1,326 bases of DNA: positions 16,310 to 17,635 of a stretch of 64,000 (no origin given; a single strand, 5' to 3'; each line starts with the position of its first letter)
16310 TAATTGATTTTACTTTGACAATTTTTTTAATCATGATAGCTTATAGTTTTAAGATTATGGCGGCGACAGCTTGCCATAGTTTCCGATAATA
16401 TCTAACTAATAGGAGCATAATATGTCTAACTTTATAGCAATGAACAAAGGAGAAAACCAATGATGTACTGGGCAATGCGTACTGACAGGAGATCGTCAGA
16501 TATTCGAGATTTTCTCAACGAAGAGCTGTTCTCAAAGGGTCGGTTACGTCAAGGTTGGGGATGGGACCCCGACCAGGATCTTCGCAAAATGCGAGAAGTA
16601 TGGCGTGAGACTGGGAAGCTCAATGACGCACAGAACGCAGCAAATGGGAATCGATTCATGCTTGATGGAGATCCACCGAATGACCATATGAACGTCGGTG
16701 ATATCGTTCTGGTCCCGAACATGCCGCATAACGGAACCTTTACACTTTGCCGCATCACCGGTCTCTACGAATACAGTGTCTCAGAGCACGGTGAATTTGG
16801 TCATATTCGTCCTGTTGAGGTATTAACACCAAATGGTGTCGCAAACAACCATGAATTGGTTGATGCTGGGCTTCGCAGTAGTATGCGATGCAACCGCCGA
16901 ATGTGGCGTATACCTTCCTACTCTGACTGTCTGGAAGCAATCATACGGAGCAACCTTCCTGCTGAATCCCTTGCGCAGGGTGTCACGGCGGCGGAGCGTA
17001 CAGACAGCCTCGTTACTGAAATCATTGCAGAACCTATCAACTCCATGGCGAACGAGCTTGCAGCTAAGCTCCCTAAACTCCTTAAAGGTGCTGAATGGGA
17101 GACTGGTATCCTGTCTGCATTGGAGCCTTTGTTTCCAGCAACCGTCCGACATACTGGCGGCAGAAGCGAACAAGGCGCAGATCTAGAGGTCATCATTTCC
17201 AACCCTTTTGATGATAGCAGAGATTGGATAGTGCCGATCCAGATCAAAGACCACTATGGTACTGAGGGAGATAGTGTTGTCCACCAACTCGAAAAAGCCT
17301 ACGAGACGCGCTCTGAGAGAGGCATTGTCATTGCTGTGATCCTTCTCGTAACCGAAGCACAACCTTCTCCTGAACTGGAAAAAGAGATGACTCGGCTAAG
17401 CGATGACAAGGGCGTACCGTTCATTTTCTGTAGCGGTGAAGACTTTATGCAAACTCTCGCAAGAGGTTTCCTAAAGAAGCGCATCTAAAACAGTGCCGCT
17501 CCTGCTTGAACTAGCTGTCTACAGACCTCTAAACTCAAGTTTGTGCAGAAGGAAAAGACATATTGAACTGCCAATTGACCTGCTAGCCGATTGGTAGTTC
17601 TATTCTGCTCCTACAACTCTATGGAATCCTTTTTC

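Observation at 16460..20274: Compact type IV (modification-dependent) restriction island: EVE-Mrr fusion + GmrSD + stand-alone DnaQ-like exonuclease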

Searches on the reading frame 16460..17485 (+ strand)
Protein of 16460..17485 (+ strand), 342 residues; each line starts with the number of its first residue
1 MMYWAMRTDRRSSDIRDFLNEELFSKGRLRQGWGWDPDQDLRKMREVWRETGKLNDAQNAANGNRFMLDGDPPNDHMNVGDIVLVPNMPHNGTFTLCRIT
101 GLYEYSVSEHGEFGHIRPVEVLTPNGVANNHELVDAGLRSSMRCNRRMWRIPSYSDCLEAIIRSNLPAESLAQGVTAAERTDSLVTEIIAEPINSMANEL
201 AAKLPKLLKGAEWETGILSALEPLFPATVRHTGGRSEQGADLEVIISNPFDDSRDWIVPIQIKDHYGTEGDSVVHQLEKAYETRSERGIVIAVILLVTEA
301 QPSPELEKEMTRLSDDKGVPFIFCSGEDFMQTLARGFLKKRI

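Call 3: search_protein_families(library=pfam, proteins=[window:16460-17485:+], max_evalue=0.1)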
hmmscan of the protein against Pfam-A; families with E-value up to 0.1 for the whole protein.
window:16460-17485:+ (342 aa): 1 family
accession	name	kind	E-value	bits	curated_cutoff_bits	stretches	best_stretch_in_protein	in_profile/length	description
PF04471.18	Mrr_cat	-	0.016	15.8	21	1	228-293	24-86/115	Restriction endonuclease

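Call 4: search_protein_families(library=padloc, proteins=[window:16460-17485:+], max_evalue=0.1)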
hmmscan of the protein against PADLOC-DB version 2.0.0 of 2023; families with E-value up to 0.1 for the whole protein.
window:16460-17485:+ (342 aa): 1 family
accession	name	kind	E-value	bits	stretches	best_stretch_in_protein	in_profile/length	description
PDLC04815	PDC-S02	-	7.7e-05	20.2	1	1-121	1-116/346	-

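Call 5: search_protein_families(library=ncbifam, proteins=[window:16460-17485:+], max_evalue=0.1)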
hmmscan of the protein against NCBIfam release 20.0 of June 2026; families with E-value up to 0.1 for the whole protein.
window:16460-17485:+ (342 aa): 0 families

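Call 15: find_homologous_proteins(query=window:16460-17485:+, max_evalue=0.001)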
Query window:16460-17485:+ (342 aa): 72 proteins with E <= 0.001 among 2459 candidates.
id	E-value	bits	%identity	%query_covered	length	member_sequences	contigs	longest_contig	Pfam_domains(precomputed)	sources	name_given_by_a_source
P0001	7.4e-231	783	100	100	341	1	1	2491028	PF28530.1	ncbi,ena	-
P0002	2.1e-199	680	89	100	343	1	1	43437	-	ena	-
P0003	1.3e-193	661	85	99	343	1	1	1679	-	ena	-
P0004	2.0e-191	654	85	99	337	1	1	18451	PF28530.1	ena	-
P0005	3.1e-179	614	81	99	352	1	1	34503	-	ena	-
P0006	1.2e-168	579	74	99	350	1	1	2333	-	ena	-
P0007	4.1e-156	538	77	91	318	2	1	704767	PF28530.1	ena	-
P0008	6.5e-144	498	68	99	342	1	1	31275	-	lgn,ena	-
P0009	8.3e-143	494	67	99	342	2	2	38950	-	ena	-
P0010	5.7e-141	488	67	99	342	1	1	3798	-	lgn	-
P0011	8.1e-139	481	65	99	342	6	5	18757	-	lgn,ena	-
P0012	1.9e-135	470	64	99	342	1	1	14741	-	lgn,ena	-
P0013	2.2e-133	463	63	99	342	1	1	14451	-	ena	-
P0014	9.4e-130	451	62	99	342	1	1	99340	-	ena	-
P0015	4.9e-128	445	64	96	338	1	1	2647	-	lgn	-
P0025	9.7e-115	402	57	99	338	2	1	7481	PF28530.1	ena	-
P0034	1.2e-109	385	53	99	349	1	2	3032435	PF28530.1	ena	-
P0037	5.9e-104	366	49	99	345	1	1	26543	PF28530.1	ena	-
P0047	5.7e-96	340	48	99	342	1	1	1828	PF28530.1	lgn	-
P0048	6.3e-96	340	48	99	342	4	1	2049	PF28530.1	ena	-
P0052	2.4e-94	335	49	99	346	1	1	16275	PF28530.1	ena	-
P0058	3.9e-76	275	43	99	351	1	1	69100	PF28530.1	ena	-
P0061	1.5e-69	253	48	73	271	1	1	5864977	PF28530.1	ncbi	-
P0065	7.9e-53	198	37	98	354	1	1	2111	PF04471.19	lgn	-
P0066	1.2e-49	188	36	98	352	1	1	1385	PF04471.19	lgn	-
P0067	2.3e-32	131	30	93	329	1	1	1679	PF04471.19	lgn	-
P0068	3.4e-29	120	33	96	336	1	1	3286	PF28530.1,PF04471.19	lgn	-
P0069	8.6e-29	119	33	90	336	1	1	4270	PF28530.1,PF04471.19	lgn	-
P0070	9.5e-29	119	29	99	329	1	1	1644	PF04471.19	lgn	-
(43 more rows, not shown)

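Call 17: find_encoding_contigs(protein=P0001, flank=10000, max_places=3)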
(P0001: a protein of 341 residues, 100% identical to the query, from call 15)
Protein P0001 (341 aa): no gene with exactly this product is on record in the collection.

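Call 20: find_encoding_contigs(protein=P0073, flank=10000, max_places=6)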
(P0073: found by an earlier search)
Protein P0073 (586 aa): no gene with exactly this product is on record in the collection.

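Call 21: find_encoding_contigs(protein=P0002, flank=10000, max_places=3)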
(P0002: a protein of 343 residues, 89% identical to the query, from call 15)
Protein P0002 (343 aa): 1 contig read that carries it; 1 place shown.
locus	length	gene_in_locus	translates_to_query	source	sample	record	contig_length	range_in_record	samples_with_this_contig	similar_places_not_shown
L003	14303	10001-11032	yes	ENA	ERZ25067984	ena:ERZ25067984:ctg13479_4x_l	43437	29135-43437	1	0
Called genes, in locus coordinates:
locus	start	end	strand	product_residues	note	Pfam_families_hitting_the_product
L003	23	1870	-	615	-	PF07581:Glug (weak)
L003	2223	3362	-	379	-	PF13701:DDE_Tnp_1_4, PF01609:DDE_Tnp_1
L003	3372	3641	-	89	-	-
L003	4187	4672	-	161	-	-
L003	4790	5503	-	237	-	PF01168:Ala_racemase_N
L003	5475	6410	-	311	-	PF00970:FAD_binding_6 (weak), PF10418:DHODB_Fe-S_bind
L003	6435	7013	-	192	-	-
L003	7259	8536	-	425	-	PF01979:Amidohydro_1, PF07969:Amidohydro_3 (faint), PF12890:DHOase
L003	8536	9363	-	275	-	PF02729:OTCace_N, PF00185:OTCace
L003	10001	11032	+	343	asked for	-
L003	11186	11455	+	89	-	-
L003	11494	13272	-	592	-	PF03235:GmrSD_N, PF07510:GmrSD_C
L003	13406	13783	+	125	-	PF00929:RNase_T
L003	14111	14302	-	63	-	?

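Call 22: find_encoding_contigs(protein=P0074, flank=10000, max_places=3)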
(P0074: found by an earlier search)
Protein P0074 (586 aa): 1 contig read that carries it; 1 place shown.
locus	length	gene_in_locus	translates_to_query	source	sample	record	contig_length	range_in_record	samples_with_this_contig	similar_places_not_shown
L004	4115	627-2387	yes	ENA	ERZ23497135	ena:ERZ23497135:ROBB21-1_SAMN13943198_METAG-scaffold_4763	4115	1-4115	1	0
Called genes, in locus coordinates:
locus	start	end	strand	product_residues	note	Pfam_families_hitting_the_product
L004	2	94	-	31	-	?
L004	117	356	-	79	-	-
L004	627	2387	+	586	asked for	PF03235:GmrSD_N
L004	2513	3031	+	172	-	PF00929:RNase_T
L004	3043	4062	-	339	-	-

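Call 31: search_solved_structures(query=A2, max_evalue=10, show_alignments=3)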
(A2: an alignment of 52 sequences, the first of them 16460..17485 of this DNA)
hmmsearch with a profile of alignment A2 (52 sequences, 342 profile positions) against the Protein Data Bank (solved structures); distinct sequences matched with E-value up to 10: 1.
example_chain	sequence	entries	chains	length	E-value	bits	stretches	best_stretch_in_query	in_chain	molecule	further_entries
2c07_A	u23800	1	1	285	0.53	12.5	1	155-227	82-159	3-OXOACYL-(ACYL-CARRIER PROTEIN) REDUCTASE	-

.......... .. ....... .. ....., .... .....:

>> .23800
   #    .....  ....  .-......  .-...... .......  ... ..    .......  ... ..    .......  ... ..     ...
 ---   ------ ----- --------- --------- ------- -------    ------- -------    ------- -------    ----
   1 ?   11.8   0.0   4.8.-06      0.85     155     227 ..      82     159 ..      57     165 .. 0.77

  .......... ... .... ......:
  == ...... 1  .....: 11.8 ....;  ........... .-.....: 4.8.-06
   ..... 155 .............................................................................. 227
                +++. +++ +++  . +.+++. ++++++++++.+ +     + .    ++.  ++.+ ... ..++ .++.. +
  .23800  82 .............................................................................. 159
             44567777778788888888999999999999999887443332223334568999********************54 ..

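Call 42: predict_structure(alignment_id=A2)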
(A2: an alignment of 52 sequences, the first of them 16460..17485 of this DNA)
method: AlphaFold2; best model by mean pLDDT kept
length: 342 residues; sequences in the alignment: 52
mean_pLDDT: 93.5   pTM: 0.68
mean pLDDT of the five models: 93.5, 92.4, 92.0, 91.7, 91.5
residues with pLDDT >= 90: 287; 70-90: 53; 50-70: 2; < 50: 0
segments of 3 or more residues with pLDDT < 50: none
pLDDT, mean of each block of 10 residues (from residue 1): 95 95 98 96 96 97 92 84 97 98 94 96 98 95 93 97 96 91 83 90 91 90 87 81 93 95 95 96 96 96 98 98 94 91 80
secondary structure, 60 per line:
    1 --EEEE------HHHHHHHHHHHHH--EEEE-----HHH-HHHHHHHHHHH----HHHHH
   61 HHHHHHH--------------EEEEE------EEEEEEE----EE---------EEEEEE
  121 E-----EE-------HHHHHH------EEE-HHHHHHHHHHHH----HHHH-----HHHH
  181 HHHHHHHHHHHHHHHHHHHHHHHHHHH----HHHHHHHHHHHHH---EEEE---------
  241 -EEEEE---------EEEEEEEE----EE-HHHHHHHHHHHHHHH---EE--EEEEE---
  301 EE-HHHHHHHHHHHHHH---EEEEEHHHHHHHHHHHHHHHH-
elements in order: E3-6 H13-25 E28-31 H41-51 H56-67 E82-86 E93-99 E115-121 H136-141 E148-150 H152-163 H168-171 H177-207 H212-224 E228-231 E242-246 E256-263 H271-285 E293-297 H304-317 E321-325 H326-341

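Call 47: fold_search(model_id=the predicted structure, library=pdb)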
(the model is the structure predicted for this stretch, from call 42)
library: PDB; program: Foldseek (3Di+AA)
matches with E <= 10: 1008; with E <= 0.001: 0
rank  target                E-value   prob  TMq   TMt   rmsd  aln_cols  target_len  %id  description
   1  1fok_A                1.1e-03  1.00  0.28  0.18  11.1       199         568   12  STRUCTURE OF RESTRICTION ENDONUCLEASE FOKI BOUND TO DNA (released 1997-12-03)
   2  2fok_B                1.1e-03  0.98  0.29  0.19  21.9       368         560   11  STRUCTURE OF RESTRICTION ENDONUCLEASE FOKI (released 1998-06-17)
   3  2fok_A                3.1e-03  1.00  0.30  0.20   5.2       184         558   14  STRUCTURE OF RESTRICTION ENDONUCLEASE FOKI (released 1998-06-17)
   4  7qkn_B                3.4e-03  0.99  0.26  0.42  17.6       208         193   10  Crystal structure of YTHDF1 YTH domain in complex with the ebsulfur derivative compound 7 (released 2022-11-23)
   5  7edb_B                4.1e-03  0.99  0.28  0.27  12.1       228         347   13  EcoT38I restriction endonuclease complexed with DNA (released 2022-03-16)
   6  6qnz_A                2.3e-02  0.95  0.28  0.18  16.9       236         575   12  Crystal structure of the site-specific DNA nickase N.BspD6I E418A Mutant (released 2020-03-04)
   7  5lhc_B                2.7e-02  0.90  0.26  0.16  16.4       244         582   13  The structure of D456A mutant of Nt.BspD6I nicking endonuclease at 0.24 nm resolution . (released 2017-08-16)
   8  5lhc_A                2.7e-02  0.80  0.23  0.15  16.5       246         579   10  The structure of D456A mutant of Nt.BspD6I nicking endonuclease at 0.24 nm resolution . (released 2017-08-16)
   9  6qnz_B                3.2e-02  0.95  0.28  0.18  15.9       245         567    9  Crystal structure of the site-specific DNA nickase N.BspD6I E418A Mutant (released 2020-03-04)
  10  9f9l_A                3.2e-02  0.80  0.17  0.27   8.4       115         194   15  Crystal structure of MUS81-EME1 bound by compound 16. (released 2024-07-03)
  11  8dgf_B                3.9e-02  0.97  0.25  0.07   4.8       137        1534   12  Avs4 bound to phage PhiV-1 portal (released 2022-08-03)
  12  8t72_C                4.6e-02  0.23  0.15  0.27  11.6       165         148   12  Crystal structure of WT KRAS4a with bound GMPPNP and Mg ion (released 2024-02-14)
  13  6zd3_B                5.2e-02  0.97  0.27  0.52   6.2       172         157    8  Crystal structure of YTHDC1 M438A mutant (released 2021-01-13)
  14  1y88                  5.2e-02  0.94  0.22  0.36   5.6       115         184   10  Crystal Structure of Protein of Unknown Function AF1548 (released 2004-12-21)
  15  5liq_B                5.8e-02  0.84  0.27  0.17  16.1       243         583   10  The structure of C160S,C508S,C578S mutant of Nt.BspD6I nicking endonuclease at 0.185 nm resolution . (released 2017-08-02)
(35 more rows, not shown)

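Call 50: search_protein_families(library=pfam, proteins=[L004:3043-4062:-, L003:11494-13272:-, L003:11186-11455:+], max_evalue=0.05)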
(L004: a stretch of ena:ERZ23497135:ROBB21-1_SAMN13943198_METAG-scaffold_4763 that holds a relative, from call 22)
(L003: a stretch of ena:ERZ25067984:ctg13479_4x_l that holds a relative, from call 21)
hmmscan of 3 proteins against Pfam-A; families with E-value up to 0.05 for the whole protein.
L004:3043-4062:- (339 aa): 1 family
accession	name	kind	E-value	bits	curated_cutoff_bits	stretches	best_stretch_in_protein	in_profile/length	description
PF20796.3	PDDEXK_13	-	0.015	15.1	27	1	105-169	230-289/290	PD-(D/E)XK nuclease superfamily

L003:11494-13272:- (592 aa): 3 families
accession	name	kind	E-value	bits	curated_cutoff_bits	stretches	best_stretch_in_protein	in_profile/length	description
PF03235.19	GmrSD_N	-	1.6e-39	136.5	33.2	1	30-253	2-198/199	GmrSD restriction endonuclease, N-terminal domain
PF07510.16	GmrSD_C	-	5.7e-21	75.3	23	1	450-585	13-138/138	GmrSD restriction endonucleases, C-terminal domain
PF14253.11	AbiH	-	0.03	14.9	30.9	1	248-329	32-116/260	Bacteriophage abortive infection AbiH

L003:11186-11455:+ (89 aa): 0 families

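Call 51: search_protein_families(library=padloc, proteins=[L004:3043-4062:-, L003:11494-13272:-], max_evalue=0.01)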
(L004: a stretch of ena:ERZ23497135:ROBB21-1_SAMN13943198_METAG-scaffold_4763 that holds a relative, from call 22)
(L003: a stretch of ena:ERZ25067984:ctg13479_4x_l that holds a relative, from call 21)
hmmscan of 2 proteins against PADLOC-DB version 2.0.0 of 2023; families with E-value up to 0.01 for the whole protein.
L004:3043-4062:- (339 aa): 0 families

L003:11494-13272:- (592 aa): 34 families (the best 25 are shown)
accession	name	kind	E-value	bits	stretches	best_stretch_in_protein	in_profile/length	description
PDLC02686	Orf5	-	1.5e-135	450.9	1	22-590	3-566/566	Orf5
PDLC04157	HEC-06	-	6.2e-59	198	1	38-591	22-556/558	-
PDLC04154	HEC-06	-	8.8e-59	197.6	1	22-590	7-564/569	-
PDLC04155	HEC-06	-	3.3e-54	182.3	1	21-584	4-552/562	-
PDLC02687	Orf5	-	5.7e-52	175.2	1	24-562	3-534/543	Orf5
PDLC02693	Orf5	-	3e-48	163.1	1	37-546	7-507/543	Orf5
PDLC02690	Orf5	-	2.3e-47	160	1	38-591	9-530/531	Orf5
PDLC02694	Orf5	-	8.4e-47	158.1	1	23-583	2-566/574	Orf5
PDLC02695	Orf5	-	4.3e-45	152.2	2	21-325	2-329/601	Orf5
PDLC02700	Orf5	-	8.5e-40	135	2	38-281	11-251/555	Orf5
PDLC02691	Orf5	-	2.8e-39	133.1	1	22-551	3-549/579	Orf5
PDLC02701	Orf5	-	2.9e-38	129.7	2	29-321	10-319/596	Orf5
PDLC02698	Orf5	-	5.3e-24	82.9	1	21-273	2-268/573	Orf5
PDLC02702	Orf5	-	4.8e-23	79.8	1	39-540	3-496/543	Orf5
PDLC02786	SspE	-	7.6e-21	72.1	1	29-120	14-116/766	SspE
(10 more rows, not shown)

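Call 59: search_protein_families(library=pfam, alignment_id=A2, max_evalue=0.05)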
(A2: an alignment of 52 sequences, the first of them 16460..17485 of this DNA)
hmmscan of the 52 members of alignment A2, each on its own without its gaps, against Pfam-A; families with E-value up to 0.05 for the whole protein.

A. member 1, window:16460-17485:+ (342 aa): 1 family
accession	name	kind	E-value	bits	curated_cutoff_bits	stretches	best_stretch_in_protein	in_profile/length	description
PF04471.18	Mrr_cat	-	0.016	15.8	21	1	228-293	24-86/115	Restriction endonuclease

B. families by the number of members that match (of 52 scanned): 8 families
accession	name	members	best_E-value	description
PF04471.18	Mrr_cat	24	5e-09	Restriction endonuclease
PF17162.9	DUF5118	4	0.0036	Domain of unknown function (DUF5118)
PF22722.2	NA-iREase1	2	0.0007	NACHT-associated inactive Restriction Endonuclease 1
PF06791.18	TMP_2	2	0.0032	Prophage tail length tape measure protein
PF11067.13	DUF2868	1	0.023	Protein of unknown function (DUF2868)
PF08642.15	Rxt3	1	0.025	Histone deacetylation protein Rxt3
PF00092.34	VWA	1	0.026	von Willebrand factor type A domain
PF08257.16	Sulfakinin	1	0.029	Sulfakinin family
